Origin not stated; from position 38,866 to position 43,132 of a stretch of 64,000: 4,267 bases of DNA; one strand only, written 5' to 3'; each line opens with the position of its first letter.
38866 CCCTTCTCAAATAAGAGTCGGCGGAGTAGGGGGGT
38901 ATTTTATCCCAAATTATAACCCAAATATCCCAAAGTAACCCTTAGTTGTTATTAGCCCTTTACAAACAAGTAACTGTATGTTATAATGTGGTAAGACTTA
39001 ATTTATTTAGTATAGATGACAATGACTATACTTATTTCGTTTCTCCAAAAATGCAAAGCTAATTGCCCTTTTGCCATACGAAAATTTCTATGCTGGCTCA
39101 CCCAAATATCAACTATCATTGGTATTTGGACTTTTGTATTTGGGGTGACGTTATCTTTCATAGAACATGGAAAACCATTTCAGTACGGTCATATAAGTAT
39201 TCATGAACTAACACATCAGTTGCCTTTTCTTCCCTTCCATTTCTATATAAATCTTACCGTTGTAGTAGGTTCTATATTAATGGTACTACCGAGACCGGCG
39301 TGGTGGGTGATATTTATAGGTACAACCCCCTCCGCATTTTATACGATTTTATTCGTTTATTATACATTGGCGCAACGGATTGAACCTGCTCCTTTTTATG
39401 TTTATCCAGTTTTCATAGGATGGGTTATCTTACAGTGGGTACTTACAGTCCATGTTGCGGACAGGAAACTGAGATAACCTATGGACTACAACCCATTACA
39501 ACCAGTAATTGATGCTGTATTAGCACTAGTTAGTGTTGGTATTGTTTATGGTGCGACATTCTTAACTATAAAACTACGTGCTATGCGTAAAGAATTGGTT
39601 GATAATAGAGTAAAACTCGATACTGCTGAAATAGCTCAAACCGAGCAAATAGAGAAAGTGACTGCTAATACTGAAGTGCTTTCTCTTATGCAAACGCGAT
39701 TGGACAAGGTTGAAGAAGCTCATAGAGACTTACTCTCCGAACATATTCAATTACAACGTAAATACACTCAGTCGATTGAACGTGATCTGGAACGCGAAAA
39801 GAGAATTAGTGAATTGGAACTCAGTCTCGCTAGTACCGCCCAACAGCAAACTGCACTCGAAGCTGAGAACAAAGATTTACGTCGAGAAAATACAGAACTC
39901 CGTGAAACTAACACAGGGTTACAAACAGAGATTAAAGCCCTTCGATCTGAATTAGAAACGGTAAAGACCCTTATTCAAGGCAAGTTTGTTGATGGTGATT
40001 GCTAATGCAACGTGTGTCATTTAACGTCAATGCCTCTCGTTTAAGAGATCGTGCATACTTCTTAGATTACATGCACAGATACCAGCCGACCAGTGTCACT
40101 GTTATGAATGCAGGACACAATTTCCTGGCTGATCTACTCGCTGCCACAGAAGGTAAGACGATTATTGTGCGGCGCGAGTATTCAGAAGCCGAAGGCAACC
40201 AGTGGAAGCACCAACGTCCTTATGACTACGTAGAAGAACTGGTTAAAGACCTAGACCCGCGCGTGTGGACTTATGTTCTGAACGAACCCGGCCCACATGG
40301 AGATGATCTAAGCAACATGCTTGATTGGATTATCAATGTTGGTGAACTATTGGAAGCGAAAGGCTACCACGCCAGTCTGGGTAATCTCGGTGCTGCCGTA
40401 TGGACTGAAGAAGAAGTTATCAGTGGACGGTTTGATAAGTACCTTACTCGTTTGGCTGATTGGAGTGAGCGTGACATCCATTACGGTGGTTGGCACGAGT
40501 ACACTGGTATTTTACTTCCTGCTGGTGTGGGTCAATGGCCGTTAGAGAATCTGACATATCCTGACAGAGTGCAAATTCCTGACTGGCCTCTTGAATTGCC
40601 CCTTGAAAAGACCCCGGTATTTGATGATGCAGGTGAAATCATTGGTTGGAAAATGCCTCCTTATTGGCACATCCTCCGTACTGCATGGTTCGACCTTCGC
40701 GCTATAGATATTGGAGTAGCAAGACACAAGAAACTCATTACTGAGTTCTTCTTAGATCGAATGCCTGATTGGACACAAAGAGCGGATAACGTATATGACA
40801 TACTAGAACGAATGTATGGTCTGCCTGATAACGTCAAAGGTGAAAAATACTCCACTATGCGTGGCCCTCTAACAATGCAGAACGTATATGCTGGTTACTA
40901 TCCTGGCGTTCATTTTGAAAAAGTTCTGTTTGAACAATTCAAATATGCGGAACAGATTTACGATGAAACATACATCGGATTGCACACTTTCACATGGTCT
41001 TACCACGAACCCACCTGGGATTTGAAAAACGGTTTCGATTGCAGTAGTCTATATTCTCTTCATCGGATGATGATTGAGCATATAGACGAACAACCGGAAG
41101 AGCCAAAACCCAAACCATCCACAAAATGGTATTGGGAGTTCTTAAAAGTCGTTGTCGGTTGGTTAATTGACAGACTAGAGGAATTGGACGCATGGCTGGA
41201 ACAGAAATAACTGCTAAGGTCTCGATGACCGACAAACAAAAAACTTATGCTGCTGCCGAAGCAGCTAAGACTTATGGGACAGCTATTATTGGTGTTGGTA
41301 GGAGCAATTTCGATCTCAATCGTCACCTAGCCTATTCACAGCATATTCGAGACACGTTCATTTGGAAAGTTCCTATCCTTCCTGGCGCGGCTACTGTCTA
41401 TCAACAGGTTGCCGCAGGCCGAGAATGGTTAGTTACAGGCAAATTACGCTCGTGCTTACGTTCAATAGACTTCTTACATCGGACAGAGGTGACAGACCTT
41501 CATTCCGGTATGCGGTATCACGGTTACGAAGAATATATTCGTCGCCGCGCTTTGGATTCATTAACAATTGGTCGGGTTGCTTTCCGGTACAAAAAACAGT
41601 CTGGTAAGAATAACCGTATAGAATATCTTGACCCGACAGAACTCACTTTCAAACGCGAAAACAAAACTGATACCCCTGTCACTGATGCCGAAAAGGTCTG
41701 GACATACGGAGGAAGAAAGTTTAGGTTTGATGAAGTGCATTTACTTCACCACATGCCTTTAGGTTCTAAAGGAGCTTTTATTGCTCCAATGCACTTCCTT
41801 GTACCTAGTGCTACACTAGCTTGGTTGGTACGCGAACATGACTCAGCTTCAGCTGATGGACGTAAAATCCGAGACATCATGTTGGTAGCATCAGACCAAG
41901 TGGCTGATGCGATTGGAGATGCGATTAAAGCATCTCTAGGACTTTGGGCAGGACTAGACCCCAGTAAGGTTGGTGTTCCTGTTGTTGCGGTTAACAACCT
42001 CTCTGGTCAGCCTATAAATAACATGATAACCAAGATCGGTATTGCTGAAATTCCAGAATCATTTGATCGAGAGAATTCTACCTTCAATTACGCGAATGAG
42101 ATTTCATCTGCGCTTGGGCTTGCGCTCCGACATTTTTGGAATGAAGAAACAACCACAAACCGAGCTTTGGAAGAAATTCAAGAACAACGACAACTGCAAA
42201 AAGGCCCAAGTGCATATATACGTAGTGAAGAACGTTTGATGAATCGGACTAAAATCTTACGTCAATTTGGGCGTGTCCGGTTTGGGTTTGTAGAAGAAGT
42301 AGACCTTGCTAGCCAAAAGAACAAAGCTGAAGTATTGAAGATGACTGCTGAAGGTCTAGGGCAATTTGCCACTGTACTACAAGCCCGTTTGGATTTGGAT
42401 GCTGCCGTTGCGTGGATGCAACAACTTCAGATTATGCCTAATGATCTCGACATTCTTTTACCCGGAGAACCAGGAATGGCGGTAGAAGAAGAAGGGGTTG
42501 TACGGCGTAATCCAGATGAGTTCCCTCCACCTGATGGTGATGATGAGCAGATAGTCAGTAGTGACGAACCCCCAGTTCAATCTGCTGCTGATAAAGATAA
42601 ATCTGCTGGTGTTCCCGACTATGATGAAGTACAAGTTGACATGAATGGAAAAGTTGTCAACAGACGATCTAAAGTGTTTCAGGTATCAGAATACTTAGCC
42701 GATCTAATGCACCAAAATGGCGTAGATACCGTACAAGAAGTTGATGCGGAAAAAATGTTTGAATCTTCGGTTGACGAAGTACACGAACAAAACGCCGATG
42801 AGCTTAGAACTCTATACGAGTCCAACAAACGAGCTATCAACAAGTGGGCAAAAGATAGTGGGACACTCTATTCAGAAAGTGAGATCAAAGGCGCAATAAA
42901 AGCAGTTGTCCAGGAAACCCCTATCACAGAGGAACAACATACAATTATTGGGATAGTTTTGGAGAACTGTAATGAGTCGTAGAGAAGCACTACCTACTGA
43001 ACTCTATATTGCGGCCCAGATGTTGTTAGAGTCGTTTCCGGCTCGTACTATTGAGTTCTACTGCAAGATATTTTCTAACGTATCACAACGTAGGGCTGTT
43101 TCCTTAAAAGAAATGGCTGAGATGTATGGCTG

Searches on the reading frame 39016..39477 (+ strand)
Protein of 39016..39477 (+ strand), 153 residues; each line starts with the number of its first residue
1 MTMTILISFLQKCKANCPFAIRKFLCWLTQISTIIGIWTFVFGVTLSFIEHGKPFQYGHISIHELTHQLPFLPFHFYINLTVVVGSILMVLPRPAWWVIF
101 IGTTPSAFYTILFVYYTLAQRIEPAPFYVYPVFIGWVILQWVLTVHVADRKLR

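Call 53: search_protein_families(library=pfam, proteins=[window:39016-39477:+], max_evalue=0.05)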
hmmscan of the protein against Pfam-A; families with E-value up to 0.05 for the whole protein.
window:39016-39477:+ (153 aa): 2 families
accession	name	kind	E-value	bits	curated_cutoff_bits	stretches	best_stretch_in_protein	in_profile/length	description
PF09656.15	PGPGW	-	0.00071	19.5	23.3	1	81-102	11-32/53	Putative transmembrane protein (PGPGW)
PF00335.26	Tetraspanin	-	0.026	14.6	32.1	1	22-91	2-60/225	Tetraspanin family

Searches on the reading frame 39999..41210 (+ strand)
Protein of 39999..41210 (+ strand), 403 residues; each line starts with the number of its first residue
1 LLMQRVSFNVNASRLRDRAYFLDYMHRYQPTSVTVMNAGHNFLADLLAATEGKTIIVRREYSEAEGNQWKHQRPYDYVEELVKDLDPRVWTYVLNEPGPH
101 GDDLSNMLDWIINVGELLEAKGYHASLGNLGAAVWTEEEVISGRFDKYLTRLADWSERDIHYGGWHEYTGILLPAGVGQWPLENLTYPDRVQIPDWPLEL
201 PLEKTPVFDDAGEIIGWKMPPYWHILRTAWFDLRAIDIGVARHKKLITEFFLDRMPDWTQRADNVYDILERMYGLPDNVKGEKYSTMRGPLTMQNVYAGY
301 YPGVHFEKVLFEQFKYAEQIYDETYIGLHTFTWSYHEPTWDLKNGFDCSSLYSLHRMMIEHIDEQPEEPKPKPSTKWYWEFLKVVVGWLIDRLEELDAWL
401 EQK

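Call 53: search_protein_families(library=pfam, proteins=[window:39999-41210:+], max_evalue=0.05)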
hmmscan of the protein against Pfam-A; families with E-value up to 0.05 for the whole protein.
window:39999-41210:+ (403 aa): 1 family
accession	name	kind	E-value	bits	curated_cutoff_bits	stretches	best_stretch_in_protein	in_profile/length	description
PF14663.11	RasGEF_N_2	-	0.021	15.6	27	1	22-81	39-98/108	Rapamycin-insensitive companion of mTOR RasGEF_N domain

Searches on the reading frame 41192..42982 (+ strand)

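Call 11: search_protein_families(library=phrogs, proteins=[window:41192-42982:+])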
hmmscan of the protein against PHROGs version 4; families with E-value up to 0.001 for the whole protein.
window:41192-42982:+ (596 aa): 0 families

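Call 53: search_protein_families(library=pfam, proteins=[window:41192-42982:+], max_evalue=0.05)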
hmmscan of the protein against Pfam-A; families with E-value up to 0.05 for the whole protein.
window:41192-42982:+ (596 aa): 1 family
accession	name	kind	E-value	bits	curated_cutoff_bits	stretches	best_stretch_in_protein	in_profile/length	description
PF07743.18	HSCB_C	-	0.045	14.6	22.1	0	527-574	16-62/74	HSCB C-terminal oligomerisation domain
